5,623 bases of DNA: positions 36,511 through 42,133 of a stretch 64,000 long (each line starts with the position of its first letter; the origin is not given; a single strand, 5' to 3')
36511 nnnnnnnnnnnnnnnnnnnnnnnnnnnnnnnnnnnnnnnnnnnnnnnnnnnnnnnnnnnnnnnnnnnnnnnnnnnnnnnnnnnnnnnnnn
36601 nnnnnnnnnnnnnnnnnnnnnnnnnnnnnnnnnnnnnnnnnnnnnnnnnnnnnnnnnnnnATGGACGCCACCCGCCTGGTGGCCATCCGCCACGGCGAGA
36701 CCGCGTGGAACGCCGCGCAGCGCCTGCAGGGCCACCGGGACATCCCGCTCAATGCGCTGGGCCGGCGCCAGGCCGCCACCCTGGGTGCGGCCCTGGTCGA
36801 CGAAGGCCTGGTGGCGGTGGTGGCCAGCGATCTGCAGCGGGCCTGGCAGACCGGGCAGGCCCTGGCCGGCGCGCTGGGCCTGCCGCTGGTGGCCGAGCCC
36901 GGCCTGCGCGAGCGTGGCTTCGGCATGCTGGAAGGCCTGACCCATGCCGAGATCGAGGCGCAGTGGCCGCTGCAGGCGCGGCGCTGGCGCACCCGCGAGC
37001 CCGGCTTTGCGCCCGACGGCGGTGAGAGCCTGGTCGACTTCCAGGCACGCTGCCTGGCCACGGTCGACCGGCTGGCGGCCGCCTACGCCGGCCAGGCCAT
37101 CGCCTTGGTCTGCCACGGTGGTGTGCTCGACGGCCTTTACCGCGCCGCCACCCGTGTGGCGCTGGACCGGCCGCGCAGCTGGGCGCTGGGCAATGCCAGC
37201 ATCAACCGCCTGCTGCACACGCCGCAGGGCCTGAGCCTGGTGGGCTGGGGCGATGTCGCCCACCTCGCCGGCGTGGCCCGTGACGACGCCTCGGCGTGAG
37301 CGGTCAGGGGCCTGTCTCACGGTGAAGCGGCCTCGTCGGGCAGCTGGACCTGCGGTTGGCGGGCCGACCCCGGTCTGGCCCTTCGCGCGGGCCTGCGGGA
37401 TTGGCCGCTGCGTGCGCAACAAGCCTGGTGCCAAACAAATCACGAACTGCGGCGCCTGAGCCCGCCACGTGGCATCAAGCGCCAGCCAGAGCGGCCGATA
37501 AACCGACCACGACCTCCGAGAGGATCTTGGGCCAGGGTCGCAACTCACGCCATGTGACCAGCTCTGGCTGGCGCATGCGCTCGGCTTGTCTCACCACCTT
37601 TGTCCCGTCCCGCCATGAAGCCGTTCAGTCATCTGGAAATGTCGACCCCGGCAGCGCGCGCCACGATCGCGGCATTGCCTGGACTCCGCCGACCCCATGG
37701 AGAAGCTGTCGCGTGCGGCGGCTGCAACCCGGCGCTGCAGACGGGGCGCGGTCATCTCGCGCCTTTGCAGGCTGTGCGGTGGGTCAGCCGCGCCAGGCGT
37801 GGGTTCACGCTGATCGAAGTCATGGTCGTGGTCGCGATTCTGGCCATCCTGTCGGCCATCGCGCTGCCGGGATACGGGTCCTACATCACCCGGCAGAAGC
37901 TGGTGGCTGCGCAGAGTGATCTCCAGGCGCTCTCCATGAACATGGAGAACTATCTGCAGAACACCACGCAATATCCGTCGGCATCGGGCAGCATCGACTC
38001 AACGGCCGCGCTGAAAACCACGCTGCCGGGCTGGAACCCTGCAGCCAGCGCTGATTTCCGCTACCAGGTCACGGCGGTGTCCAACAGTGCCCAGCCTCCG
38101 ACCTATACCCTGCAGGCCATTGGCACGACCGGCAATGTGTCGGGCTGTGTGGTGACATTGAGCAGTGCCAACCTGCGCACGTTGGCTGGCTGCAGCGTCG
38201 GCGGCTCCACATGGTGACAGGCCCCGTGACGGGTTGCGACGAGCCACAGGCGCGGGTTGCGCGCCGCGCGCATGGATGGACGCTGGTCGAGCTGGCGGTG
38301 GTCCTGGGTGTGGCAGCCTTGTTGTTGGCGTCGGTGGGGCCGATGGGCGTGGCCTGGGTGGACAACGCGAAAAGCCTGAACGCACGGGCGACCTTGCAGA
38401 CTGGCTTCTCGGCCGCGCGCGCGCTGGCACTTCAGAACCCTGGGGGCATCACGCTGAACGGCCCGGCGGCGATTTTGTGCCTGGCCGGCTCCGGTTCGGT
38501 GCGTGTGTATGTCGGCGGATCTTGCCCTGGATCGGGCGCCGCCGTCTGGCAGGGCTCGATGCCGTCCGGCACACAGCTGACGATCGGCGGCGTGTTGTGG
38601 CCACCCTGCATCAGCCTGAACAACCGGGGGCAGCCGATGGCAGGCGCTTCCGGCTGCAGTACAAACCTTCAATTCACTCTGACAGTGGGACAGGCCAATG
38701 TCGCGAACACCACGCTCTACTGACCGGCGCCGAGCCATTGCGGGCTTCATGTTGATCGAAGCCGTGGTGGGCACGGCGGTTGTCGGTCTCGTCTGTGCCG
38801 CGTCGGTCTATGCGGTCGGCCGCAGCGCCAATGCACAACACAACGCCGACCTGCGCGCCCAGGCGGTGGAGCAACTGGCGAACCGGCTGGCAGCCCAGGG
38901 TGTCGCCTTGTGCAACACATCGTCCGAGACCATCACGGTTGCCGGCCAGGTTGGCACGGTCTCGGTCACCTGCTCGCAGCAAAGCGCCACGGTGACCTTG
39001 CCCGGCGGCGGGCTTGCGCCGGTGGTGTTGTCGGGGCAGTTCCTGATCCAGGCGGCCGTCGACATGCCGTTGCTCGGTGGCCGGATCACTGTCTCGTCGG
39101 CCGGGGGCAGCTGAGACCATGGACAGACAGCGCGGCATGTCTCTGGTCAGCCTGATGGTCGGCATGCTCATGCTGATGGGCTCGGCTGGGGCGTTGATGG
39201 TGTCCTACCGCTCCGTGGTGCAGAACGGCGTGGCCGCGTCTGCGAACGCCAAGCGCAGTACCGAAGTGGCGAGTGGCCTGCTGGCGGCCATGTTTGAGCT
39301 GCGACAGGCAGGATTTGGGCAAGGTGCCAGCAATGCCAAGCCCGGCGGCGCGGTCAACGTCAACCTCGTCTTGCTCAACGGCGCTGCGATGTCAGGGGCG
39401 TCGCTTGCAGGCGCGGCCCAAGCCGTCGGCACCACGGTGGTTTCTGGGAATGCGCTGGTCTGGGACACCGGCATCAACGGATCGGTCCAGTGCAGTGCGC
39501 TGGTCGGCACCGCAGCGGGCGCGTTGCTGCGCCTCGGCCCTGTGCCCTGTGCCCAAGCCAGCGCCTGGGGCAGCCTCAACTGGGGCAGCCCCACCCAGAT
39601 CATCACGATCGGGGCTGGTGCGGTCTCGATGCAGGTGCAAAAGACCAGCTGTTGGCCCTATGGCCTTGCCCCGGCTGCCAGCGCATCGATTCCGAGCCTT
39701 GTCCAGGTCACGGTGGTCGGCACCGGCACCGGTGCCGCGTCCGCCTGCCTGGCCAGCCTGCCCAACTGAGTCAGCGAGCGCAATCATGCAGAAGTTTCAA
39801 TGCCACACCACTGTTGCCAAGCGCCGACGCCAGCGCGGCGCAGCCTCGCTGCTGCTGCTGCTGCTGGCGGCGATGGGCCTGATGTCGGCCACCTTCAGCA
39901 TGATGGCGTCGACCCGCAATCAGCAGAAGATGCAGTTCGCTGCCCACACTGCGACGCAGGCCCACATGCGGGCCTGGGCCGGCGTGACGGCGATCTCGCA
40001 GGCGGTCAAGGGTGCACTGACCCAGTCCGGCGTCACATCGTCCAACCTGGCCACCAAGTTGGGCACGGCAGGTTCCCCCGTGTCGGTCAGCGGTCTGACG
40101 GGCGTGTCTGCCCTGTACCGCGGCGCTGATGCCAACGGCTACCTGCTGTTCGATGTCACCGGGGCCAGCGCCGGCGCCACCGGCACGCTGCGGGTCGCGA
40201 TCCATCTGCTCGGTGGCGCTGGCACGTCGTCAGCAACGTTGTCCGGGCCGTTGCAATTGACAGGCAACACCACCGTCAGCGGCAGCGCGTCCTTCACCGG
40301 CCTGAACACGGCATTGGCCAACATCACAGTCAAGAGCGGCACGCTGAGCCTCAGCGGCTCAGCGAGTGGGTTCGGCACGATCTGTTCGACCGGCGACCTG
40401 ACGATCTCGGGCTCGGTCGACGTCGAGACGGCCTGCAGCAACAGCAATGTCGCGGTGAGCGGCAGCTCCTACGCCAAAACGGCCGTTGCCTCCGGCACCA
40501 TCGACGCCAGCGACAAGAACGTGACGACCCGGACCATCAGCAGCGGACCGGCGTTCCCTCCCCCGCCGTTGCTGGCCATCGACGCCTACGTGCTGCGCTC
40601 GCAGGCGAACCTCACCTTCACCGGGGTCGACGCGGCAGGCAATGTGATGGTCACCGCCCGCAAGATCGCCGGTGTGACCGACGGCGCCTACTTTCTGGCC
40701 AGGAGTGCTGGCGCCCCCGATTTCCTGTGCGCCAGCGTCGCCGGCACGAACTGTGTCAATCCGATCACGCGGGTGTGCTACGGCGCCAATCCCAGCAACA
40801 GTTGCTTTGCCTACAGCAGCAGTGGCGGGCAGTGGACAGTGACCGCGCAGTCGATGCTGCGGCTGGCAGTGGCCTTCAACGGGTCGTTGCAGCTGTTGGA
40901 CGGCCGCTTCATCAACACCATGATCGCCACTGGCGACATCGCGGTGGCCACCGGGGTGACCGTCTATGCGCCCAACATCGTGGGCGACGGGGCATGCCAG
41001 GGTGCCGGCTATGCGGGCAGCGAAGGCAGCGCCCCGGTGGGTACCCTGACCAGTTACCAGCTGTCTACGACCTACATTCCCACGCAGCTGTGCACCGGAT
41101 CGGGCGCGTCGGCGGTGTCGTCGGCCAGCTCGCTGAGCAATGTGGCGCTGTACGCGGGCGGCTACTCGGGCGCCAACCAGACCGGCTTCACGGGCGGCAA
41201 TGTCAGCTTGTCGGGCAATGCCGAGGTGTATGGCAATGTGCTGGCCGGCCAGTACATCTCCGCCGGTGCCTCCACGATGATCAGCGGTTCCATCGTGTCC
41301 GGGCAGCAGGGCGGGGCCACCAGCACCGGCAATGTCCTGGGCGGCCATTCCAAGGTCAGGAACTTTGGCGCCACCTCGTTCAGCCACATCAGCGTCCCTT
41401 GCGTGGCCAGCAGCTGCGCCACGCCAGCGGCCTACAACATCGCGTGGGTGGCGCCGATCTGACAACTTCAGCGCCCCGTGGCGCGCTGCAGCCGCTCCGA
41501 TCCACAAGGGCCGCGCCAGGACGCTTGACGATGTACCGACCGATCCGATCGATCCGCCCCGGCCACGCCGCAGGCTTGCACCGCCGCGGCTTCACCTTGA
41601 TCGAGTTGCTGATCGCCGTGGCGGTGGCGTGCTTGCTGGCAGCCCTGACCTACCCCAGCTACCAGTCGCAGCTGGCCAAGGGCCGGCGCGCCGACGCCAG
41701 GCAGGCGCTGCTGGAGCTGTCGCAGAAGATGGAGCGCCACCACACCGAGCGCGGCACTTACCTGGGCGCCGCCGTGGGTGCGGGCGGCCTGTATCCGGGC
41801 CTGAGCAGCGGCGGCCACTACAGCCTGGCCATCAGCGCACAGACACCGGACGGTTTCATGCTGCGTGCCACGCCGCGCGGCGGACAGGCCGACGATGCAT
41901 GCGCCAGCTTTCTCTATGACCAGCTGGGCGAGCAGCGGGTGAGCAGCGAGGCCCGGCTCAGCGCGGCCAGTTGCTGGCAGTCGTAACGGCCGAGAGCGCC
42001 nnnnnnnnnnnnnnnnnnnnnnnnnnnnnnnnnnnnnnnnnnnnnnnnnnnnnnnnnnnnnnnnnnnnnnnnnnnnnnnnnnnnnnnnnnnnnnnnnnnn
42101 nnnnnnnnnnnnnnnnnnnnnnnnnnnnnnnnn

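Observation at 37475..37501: Perfect flagellar sigma28 promoter in front of a type IV pilin cassette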

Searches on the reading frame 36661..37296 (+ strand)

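Call 9: search_protein_families(library=pfam, max_evalue=0.01, proteins=[window:36661-37296:+])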
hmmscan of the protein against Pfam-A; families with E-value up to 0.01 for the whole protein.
seq(212 aa): 1 family
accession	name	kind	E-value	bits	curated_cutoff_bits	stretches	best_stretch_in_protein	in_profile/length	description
PF00300.27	His_Phos_1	-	6.3e-60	202.6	21.7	1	7-198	2-193/194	Histidine phosphatase superfamily (branch 1)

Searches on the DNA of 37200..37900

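Call 33: search_rna_families(source=window, start=37200, end=37900, threshold=evalue, max_evalue=1)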
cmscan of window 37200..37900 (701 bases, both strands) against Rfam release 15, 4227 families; matches with E-value up to 1: 0.
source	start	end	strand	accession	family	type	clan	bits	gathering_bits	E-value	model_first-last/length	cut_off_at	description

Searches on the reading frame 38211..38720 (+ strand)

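Call 9: search_protein_families(library=pfam, max_evalue=0.01, proteins=[window:38211-38720:+])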
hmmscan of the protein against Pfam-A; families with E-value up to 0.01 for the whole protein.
seq(170 aa): 1 family
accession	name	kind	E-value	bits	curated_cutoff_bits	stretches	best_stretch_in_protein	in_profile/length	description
PF07963.17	N_methyl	-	0.0059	16.6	21.2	0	18-42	2-26/27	Prokaryotic N-terminal methylation motif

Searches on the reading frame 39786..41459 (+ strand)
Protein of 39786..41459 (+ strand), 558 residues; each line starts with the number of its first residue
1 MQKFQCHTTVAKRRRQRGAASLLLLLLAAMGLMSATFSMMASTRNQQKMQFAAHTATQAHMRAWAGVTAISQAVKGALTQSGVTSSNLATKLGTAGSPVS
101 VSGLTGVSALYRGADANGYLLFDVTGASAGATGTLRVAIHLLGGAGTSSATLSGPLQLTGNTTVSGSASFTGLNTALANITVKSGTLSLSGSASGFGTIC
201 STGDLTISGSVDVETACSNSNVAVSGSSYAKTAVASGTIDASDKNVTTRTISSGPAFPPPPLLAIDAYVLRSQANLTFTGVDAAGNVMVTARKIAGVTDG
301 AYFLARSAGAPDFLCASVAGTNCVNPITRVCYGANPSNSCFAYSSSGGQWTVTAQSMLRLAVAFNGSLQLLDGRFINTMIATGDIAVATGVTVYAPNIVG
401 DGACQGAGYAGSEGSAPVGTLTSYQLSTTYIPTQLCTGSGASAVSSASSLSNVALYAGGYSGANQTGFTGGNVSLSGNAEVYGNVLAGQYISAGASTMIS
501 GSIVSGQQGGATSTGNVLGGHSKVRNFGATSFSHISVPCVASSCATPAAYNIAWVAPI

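Call 9: search_protein_families(library=pfam, max_evalue=0.01, proteins=[window:39786-41459:+])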
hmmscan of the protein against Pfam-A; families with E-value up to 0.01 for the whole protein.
seq(558 aa): 0 families

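Call 19: find_homologous_proteins(query=window:39786-41459:+)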
Query seq(558 aa) (558 aa): 6 proteins with E <= 0.001 among 8000 candidates.
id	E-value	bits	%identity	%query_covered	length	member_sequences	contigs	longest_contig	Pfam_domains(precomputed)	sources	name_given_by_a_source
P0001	0.0e+0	1162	100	100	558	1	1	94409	-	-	-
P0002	3.0e-88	315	37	61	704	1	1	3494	-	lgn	-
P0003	1.7e-83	299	38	56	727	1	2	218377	-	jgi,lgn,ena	jgi:cytoskeletal protein CcmA (bactofilin family)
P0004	3.1e-83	299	39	54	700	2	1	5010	-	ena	-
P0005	2.1e-36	144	30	63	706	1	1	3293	-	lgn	-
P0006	6.3e-32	129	34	51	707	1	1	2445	-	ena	-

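Call 20: find_encoding_contigs(protein=P0003, flank=7000, max_places=4)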
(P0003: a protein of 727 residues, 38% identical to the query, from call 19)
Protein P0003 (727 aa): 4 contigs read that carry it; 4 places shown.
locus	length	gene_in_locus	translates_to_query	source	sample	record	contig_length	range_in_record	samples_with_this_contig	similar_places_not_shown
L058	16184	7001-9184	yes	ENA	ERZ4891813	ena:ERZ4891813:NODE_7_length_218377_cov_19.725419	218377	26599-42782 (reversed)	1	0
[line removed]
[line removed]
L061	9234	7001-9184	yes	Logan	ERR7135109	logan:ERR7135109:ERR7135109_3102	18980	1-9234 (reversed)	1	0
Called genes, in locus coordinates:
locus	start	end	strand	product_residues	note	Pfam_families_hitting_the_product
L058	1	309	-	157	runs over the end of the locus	PF01928:CYTH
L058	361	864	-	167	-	-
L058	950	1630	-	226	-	-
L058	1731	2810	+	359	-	-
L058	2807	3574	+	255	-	-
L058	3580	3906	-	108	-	-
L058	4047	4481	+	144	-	-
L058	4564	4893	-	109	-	-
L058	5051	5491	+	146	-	PF07963:N_methyl, PF16732:ComP_DUS (weak)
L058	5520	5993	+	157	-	PF07963:N_methyl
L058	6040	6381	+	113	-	-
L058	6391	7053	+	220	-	-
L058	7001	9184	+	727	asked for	-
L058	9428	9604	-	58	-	-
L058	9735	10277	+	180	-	-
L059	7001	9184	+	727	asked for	-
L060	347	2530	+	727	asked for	-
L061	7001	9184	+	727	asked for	-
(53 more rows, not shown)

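Call 21: find_encoding_contigs(protein=P0004, flank=7000, max_places=3)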
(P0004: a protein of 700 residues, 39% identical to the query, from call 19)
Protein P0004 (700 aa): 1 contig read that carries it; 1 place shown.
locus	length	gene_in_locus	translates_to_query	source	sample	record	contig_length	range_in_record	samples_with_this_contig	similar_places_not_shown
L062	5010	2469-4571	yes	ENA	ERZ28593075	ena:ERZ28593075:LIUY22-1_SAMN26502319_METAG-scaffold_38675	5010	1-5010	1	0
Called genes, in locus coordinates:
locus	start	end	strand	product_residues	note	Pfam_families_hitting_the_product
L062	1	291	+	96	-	?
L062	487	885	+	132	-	PF16732:ComP_DUS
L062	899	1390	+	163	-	PF07963:N_methyl (weak)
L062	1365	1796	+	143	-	-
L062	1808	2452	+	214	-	-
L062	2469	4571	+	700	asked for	-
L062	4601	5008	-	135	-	?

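Call 43: find_related_loci(query=A3, collection=genome_contigs, flank=6000)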
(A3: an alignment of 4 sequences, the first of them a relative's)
Query A3 (558 aa) in genome_contigs; peptide patterns used: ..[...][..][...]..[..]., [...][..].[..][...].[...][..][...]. (x = any residue, [..] = any of these).
92 stretches matched a pattern; 8 encode a relative of the query (tblastn E <= 1e-3); 8 distinct loci.
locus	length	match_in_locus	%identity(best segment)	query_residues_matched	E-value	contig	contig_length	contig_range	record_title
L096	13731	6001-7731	30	4-503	1e-45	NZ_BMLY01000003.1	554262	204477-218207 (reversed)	Silvimonas amylolytica strain CGMCC 1.8860 sequence03, whole genome shotgun sequence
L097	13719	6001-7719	30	14-515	4e-44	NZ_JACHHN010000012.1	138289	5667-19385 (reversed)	Silvimonas terrae strain DSM 18233 Ga0415246_12, whole genome shotgun sequence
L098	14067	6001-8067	41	10-557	3e-59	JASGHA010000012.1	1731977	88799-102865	MAG: Rubrivivax sp. isolate 5N117 JMF-2111-06-0005.ont.bin.117_11, whole genome shotgun sequence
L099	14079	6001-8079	40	12-558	1e-53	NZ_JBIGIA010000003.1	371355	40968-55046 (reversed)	Pelomonas nitida strain BYS96W NODE_3_length_371355_cov_46.655374, whole genome shotgun sequence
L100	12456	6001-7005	35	187-503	1e-32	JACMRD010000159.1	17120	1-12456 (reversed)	MAG: Herminiimonas sp. isolate LF-bin-489 FL-bin-489-contig-k141_729801, whole genome shotgun sequence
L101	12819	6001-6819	34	265-530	1e-32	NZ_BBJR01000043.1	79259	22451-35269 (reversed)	Comamonas aquatica NBRC 14918, whole genome shotgun sequence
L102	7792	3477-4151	28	16-231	5e-8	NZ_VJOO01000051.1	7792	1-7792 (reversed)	Tepidimonas fonticaldi strain AT-A2 Tepi_fontAT-A2_51, whole genome shotgun sequence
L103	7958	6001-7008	33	187-509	4e-30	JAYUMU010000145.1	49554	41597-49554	MAG: Herminiimonas sp. isolate GFS_9674 GFS_9674_144, whole genome shotgun sequence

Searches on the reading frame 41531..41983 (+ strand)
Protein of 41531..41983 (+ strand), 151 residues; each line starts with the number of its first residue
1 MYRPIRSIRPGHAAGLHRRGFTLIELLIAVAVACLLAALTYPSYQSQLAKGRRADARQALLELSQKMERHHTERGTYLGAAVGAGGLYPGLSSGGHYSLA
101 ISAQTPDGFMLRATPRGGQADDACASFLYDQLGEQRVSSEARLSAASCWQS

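Call 9: search_protein_families(library=pfam, max_evalue=0.01, proteins=[window:41531-41983:+])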
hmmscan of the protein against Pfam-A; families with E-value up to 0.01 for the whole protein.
seq(151 aa): 2 families
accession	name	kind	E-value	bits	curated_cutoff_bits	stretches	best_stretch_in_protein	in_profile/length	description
PF16732.10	ComP_DUS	-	2.3e-22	80.1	27.3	1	42-127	1-86/87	Type IV minor pilin ComP, DNA uptake sequence receptor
PF07963.17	N_methyl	-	1e-07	31.7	21.2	1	18-41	4-27/27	Prokaryotic N-terminal methylation motif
